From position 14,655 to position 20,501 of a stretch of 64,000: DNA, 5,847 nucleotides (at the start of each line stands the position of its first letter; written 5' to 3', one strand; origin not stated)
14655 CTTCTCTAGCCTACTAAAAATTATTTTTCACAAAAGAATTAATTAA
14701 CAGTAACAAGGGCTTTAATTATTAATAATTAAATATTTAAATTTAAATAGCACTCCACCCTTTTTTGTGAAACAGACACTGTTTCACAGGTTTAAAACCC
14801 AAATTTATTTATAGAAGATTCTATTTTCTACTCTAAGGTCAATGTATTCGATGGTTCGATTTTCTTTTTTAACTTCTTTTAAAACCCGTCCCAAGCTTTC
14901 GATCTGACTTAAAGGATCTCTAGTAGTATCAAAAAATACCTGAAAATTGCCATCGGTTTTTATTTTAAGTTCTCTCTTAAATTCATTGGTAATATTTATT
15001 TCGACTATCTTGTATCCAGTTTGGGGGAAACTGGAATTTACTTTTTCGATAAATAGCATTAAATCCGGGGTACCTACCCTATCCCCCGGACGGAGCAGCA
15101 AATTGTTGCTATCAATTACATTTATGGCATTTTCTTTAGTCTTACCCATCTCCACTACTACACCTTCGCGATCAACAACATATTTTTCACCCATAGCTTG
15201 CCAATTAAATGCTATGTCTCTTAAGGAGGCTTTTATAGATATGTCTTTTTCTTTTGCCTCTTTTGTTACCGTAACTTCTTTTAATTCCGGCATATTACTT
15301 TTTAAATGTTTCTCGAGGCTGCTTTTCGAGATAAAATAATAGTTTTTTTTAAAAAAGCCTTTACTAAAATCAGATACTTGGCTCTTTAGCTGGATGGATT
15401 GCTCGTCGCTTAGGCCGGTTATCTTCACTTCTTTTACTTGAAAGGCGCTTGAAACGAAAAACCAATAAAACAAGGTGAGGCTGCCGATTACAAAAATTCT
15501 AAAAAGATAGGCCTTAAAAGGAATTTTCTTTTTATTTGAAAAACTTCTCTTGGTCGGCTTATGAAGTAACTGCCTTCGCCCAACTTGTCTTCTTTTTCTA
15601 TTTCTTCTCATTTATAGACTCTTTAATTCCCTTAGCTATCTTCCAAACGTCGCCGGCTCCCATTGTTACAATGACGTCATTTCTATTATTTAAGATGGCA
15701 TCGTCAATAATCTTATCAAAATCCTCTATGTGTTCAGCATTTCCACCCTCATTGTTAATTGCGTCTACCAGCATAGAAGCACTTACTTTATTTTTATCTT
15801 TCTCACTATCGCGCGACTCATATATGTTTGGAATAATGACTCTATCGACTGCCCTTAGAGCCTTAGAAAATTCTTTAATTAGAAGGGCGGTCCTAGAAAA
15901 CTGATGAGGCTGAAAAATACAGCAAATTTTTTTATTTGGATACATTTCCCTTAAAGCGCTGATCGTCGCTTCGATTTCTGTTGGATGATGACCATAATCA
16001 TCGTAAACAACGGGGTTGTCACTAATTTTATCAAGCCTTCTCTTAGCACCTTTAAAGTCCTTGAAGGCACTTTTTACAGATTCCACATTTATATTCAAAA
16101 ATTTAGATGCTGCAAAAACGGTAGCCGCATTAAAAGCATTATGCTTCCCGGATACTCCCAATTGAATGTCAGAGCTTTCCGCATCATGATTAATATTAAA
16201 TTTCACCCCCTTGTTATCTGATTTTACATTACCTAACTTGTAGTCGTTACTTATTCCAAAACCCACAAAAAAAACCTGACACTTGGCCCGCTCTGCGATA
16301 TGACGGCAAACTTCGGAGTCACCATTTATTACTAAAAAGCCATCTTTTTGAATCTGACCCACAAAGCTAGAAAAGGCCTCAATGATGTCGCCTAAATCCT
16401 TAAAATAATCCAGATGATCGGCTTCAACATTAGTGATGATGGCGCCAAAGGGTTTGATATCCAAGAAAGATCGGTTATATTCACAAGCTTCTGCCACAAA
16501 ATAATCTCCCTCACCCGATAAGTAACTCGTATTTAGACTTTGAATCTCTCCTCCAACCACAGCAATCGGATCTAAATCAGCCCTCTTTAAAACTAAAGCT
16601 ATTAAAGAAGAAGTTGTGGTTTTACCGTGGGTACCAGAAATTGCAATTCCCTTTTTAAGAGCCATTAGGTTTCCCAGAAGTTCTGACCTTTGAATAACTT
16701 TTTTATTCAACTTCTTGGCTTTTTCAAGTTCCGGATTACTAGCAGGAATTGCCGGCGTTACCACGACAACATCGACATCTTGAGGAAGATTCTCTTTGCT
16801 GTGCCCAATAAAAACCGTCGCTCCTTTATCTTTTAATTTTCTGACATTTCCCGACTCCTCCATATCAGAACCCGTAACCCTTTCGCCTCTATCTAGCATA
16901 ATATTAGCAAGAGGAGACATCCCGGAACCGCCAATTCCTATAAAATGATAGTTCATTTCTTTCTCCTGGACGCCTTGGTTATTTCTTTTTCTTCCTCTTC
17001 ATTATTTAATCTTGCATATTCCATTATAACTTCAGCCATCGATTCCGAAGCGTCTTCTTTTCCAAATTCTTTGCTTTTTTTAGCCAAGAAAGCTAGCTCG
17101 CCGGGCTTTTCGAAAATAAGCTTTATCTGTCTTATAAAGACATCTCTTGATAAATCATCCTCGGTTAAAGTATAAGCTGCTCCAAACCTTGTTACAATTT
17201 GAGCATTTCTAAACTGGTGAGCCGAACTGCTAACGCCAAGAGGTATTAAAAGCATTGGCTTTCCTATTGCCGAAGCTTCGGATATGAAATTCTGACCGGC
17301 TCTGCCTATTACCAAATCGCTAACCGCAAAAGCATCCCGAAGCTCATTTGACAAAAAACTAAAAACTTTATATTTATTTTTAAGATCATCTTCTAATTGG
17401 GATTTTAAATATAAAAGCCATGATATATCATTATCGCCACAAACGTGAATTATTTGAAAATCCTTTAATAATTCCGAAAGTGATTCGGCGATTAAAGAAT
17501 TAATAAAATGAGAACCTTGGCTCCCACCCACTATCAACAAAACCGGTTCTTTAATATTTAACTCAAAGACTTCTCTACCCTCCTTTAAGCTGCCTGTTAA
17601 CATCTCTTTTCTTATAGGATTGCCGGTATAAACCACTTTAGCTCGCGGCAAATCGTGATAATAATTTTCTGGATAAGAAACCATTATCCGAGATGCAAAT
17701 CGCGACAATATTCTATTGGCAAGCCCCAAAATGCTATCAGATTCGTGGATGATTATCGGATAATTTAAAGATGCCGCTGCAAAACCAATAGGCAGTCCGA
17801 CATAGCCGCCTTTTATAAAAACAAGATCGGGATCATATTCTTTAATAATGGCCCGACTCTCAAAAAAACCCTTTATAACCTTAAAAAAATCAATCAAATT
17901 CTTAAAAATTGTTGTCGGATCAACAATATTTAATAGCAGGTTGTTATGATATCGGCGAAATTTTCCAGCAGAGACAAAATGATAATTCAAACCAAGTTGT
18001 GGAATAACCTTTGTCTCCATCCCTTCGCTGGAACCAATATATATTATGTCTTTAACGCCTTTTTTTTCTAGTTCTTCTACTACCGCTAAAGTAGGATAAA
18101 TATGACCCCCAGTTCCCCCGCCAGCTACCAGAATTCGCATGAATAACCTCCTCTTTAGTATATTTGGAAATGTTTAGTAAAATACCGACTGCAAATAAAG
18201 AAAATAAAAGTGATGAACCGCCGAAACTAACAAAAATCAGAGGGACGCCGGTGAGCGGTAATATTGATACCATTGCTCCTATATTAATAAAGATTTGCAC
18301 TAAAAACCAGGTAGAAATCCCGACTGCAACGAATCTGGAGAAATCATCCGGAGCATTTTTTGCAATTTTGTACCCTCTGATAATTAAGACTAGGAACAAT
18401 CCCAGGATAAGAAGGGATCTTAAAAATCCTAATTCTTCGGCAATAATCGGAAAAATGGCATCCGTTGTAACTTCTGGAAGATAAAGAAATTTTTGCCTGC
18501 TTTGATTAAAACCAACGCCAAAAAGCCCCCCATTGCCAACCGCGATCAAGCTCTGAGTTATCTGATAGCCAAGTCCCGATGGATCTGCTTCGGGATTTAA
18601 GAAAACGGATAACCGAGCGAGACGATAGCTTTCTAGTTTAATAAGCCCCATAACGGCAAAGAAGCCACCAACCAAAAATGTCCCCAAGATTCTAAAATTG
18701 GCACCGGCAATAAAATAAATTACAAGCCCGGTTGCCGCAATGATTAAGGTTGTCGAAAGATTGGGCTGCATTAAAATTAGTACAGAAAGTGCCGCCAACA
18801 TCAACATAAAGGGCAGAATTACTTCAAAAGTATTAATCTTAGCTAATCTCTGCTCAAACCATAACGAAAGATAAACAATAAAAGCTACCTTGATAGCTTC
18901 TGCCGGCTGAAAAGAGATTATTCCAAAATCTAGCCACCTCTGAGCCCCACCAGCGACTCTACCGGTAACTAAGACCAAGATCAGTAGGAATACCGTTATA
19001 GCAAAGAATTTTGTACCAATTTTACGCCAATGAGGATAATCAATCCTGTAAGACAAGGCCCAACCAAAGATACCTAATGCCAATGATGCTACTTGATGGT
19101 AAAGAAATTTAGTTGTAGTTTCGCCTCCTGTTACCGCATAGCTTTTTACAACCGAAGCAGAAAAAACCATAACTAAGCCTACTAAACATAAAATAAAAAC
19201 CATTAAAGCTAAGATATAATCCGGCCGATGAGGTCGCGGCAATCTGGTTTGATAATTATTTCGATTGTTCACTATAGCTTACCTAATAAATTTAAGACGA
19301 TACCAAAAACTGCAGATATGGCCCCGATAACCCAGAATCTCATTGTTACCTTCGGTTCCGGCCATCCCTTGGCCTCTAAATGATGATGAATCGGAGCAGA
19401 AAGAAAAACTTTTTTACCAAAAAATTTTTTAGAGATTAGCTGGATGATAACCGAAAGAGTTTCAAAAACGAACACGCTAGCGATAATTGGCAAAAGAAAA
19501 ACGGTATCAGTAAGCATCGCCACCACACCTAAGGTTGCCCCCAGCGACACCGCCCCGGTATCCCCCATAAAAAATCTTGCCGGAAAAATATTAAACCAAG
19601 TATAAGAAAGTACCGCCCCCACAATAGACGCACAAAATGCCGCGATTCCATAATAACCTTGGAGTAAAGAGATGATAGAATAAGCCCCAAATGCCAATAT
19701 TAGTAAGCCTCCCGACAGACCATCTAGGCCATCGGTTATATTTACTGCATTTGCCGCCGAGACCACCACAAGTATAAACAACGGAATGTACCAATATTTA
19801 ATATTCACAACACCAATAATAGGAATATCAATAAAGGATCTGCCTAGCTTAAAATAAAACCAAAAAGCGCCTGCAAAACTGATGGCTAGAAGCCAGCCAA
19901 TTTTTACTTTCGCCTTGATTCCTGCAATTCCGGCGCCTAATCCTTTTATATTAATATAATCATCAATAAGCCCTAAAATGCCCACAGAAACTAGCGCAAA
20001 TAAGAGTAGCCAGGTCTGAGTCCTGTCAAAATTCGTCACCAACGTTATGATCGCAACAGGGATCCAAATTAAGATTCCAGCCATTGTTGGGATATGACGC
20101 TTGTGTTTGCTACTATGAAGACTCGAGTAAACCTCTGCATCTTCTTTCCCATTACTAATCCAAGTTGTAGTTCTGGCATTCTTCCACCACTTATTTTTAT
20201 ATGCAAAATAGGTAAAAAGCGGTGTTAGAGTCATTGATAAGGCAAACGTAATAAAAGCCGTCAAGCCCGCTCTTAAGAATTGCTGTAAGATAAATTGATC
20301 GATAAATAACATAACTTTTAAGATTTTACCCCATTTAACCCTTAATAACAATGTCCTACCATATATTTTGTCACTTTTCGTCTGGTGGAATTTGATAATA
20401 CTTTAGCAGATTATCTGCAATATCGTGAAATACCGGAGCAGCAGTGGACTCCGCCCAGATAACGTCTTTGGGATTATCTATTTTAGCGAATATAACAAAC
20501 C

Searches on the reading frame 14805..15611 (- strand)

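Call 68: search_protein_families(library=pfam, proteins=[window:14805-15611:-], max_evalue=0.00001)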
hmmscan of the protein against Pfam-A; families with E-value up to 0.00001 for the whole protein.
window:14805-15611:- (268 aa): 1 family
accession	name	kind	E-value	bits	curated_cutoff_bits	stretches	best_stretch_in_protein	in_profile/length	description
PF03799.20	FtsQ_DivIB_C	-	2.7e-06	28.7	21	1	137-260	3-114/114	Cell division protein FtsQ/DivIB, C-terminal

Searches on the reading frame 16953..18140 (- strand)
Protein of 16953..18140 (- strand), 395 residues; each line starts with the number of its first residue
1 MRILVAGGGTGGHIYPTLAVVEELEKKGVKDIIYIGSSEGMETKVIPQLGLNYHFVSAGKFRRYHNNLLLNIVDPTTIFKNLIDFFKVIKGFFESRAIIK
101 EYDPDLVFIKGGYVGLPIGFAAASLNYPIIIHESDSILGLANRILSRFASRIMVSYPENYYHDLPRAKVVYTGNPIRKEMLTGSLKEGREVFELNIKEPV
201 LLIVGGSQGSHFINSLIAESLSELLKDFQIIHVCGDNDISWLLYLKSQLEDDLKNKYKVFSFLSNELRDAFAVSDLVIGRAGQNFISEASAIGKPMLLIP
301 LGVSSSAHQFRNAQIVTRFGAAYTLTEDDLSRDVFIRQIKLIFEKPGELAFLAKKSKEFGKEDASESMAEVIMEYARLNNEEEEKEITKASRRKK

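Call 68: search_protein_families(library=pfam, proteins=[window:16953-18140:-], max_evalue=0.00001)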
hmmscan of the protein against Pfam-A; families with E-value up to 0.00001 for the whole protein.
window:16953-18140:- (395 aa): 2 families
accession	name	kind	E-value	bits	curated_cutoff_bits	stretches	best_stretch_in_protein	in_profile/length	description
PF03033.26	Glyco_transf_28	-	5.4e-36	124.1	26.2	1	3-153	1-138/139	Glycosyltransferase family 28 N-terminal domain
PF04101.22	Glyco_tran_28_C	-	2.5e-26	93.1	22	1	200-366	1-164/166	Glycosyltransferase family 28 C-terminal domain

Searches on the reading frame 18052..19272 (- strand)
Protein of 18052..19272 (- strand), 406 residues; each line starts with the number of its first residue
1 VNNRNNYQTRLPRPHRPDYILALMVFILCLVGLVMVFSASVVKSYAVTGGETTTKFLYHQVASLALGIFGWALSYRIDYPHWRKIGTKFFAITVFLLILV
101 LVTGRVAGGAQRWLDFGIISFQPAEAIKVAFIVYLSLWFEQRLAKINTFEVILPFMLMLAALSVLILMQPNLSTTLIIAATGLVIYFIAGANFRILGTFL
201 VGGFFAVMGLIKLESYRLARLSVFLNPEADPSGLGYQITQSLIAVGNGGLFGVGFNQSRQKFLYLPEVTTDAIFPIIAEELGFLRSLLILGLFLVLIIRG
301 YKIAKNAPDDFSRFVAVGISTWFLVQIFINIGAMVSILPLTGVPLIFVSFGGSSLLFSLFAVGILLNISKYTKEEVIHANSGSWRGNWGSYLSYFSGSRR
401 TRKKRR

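Call 68: search_protein_families(library=pfam, proteins=[window:18052-19272:-], max_evalue=0.00001)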
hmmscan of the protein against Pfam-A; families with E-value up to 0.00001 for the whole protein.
window:18052-19272:- (406 aa): 1 family
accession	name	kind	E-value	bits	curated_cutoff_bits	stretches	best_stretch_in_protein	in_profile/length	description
PF01098.24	FTSW_RODA_SPOVE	-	5.7e-99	331.9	26.4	1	22-373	4-355/356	Cell cycle protein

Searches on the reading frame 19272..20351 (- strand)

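Call 68: search_protein_families(library=pfam, proteins=[window:19272-20351:-], max_evalue=0.00001)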
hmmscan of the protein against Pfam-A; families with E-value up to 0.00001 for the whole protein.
window:19272-20351:- (359 aa): 1 family
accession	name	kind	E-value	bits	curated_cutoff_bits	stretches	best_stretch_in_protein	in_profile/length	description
PF00953.26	Glycos_transf_4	-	2.7e-29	102.7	27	1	114-280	2-158/160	Glycosyl transferase family 4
